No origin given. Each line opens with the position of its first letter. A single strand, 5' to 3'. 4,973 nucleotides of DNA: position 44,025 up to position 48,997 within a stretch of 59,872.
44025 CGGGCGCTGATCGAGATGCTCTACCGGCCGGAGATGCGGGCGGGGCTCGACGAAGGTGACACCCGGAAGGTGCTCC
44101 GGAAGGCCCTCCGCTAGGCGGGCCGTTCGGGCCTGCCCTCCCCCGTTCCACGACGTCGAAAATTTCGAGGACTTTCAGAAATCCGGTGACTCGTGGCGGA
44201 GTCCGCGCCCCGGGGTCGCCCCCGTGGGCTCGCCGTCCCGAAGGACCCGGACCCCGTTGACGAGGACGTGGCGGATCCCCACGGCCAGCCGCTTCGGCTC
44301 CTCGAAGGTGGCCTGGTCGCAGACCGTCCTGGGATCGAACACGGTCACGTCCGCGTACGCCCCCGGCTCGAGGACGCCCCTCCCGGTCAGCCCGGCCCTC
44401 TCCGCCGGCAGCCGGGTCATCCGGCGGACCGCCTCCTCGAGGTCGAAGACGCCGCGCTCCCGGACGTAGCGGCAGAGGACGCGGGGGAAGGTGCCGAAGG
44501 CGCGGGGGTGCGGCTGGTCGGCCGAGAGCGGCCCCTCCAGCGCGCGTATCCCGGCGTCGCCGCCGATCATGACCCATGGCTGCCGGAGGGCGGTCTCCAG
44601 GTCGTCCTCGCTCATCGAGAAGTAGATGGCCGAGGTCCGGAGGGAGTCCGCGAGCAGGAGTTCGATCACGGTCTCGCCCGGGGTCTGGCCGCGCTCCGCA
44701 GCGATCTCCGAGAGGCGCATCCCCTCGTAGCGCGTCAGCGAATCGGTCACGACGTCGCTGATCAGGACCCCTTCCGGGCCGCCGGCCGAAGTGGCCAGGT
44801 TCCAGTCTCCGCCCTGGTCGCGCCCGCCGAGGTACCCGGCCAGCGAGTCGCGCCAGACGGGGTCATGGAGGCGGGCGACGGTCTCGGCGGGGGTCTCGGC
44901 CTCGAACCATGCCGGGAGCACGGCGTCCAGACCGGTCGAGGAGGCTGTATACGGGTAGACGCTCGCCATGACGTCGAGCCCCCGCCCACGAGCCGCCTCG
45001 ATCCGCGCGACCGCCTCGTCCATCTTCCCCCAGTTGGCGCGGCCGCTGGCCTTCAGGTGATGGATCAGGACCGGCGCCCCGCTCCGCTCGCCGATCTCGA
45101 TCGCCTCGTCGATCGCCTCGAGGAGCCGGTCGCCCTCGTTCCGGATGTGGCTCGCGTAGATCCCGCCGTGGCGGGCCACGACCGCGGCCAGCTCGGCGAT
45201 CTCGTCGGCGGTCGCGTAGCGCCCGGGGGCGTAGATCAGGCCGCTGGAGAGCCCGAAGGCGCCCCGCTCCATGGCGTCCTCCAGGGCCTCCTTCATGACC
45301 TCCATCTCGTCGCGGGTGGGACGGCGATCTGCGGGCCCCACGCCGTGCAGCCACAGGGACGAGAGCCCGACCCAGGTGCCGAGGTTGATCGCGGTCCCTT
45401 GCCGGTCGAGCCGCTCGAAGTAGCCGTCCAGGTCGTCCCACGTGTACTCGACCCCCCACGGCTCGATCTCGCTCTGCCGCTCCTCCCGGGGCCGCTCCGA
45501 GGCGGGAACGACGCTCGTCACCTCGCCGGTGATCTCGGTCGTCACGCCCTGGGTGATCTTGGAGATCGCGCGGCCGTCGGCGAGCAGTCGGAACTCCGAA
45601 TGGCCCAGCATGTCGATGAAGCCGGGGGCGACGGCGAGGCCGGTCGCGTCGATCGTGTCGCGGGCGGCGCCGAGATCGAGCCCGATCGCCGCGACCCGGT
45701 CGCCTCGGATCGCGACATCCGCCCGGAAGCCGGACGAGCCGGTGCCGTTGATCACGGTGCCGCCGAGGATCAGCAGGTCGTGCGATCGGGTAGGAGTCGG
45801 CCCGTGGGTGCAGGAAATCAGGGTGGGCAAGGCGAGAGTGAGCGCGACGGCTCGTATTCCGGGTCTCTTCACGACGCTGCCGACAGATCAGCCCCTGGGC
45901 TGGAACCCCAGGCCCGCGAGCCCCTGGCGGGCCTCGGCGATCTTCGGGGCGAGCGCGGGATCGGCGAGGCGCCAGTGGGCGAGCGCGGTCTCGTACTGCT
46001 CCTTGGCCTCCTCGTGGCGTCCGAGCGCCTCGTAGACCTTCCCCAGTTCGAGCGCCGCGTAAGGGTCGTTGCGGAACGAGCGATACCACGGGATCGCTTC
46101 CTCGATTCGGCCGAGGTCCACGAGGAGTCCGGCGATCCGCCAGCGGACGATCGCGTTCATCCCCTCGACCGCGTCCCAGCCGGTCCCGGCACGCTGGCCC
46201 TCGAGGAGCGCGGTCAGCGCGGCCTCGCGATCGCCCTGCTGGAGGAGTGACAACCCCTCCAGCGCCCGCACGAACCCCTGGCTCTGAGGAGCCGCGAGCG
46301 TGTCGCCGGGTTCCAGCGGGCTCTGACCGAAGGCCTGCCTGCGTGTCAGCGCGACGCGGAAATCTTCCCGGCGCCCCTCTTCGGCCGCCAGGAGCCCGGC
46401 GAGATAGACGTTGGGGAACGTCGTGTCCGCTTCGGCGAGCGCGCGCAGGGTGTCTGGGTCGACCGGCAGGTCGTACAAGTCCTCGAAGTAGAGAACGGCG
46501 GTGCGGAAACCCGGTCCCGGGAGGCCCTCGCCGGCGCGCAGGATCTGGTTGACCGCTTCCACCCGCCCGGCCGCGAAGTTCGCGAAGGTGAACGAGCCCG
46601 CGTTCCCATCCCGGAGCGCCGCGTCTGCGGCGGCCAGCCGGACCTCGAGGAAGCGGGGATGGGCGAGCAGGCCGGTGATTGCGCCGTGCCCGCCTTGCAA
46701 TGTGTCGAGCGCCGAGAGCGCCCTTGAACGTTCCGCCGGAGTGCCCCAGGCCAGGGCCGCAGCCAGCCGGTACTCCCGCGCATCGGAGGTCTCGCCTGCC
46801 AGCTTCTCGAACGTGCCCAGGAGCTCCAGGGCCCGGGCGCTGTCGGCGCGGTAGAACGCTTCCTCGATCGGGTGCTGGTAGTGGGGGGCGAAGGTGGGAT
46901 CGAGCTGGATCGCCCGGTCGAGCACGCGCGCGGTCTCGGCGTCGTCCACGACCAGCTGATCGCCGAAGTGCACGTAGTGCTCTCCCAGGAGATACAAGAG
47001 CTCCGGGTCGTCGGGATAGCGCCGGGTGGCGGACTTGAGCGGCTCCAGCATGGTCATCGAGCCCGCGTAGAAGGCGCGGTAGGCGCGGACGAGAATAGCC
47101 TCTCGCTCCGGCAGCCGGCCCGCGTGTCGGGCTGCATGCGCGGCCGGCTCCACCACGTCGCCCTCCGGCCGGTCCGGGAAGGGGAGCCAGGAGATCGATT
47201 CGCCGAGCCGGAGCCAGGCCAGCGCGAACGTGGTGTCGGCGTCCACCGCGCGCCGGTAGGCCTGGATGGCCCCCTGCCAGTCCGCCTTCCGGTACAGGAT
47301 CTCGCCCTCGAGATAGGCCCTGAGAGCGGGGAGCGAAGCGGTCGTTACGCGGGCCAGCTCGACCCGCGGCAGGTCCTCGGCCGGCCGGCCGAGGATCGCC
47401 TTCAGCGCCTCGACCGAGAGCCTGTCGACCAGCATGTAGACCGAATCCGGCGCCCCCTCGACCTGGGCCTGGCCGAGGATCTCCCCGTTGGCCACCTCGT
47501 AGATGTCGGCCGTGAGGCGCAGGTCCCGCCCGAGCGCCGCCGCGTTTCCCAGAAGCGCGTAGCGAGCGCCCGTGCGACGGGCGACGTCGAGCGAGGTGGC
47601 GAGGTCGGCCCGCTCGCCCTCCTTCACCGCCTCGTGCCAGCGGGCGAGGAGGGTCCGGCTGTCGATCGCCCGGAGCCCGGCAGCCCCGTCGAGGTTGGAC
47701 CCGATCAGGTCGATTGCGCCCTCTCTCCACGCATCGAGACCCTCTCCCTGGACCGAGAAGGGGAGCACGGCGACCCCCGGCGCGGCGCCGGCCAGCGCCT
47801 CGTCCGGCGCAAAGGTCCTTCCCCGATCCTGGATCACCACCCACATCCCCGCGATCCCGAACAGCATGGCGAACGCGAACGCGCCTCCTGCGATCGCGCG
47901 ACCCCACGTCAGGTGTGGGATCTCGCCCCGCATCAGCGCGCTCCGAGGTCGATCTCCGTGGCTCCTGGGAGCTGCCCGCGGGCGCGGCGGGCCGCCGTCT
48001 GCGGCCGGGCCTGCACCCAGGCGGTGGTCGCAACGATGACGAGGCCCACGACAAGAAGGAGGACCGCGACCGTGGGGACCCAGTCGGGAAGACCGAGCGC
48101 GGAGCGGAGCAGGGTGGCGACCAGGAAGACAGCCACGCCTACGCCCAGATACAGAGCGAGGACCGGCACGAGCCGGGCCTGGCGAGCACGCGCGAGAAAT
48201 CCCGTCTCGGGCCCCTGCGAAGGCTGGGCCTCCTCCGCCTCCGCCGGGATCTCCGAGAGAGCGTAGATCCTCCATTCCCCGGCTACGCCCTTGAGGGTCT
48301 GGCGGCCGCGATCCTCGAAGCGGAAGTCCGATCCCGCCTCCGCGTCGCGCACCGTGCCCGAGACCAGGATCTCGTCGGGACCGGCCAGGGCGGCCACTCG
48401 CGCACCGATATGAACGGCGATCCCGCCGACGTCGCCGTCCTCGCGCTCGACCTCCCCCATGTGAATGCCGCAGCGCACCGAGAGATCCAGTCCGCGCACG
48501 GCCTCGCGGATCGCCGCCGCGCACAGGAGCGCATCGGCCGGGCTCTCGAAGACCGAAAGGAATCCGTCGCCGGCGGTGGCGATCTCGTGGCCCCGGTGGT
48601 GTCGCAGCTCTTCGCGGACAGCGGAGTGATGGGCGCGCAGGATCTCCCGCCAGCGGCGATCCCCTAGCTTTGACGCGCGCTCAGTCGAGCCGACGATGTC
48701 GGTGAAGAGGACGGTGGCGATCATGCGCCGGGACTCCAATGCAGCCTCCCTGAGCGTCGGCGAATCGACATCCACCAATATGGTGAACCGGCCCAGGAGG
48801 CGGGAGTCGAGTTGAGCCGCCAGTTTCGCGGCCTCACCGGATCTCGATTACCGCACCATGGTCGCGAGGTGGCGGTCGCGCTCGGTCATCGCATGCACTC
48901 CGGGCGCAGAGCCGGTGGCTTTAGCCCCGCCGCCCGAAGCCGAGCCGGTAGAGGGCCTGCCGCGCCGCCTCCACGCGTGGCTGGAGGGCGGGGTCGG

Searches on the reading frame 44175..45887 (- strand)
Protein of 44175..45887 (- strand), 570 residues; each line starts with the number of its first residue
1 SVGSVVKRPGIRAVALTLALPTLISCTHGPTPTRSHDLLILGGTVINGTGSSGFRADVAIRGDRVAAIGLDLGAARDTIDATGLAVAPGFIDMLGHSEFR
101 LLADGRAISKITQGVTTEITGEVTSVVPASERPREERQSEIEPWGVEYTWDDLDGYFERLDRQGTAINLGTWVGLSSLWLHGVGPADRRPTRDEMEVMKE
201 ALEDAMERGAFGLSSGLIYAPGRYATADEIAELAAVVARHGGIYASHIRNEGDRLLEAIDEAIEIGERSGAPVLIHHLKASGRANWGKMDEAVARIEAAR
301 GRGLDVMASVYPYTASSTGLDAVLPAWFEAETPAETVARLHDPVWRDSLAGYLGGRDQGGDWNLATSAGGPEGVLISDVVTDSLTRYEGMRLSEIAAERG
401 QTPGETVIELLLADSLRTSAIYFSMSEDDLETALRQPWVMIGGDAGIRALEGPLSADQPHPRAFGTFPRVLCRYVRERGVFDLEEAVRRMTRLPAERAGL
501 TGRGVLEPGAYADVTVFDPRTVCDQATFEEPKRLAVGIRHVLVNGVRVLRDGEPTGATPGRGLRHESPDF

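Call 73: search_protein_families(library=pfam, proteins=[window:44175-45887:-], max_evalue=0.00001)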
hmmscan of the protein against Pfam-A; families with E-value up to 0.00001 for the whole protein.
window:44175-45887:- (570 aa): 2 families
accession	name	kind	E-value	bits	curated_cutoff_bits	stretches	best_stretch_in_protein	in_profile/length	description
PF07969.17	Amidohydro_3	-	6.9e-20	72.4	29.7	1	458-548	381-471/472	Amidohydrolase family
PF01979.26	Amidohydro_1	-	4.2e-08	33.2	25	0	472-545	273-342/345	Amidohydrolase family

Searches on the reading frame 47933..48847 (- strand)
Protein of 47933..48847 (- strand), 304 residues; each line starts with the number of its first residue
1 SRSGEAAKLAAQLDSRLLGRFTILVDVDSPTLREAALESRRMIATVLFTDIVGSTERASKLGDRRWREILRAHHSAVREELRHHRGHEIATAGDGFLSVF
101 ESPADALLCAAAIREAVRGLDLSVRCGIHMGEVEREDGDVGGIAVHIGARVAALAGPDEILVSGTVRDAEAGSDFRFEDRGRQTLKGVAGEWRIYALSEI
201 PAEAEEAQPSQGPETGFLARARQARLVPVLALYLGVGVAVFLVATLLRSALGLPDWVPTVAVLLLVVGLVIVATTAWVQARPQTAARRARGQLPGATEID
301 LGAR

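Call 73: search_protein_families(library=pfam, proteins=[window:47933-48847:-], max_evalue=0.00001)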
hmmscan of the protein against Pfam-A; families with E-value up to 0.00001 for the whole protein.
window:47933-48847:- (304 aa): 1 family
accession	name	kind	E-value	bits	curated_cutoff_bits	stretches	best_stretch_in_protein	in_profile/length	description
PF00211.25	Guanylate_cyc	-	9.6e-13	48.6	21.9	1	44-198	9-182/183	Adenylate and Guanylate cyclase catalytic domain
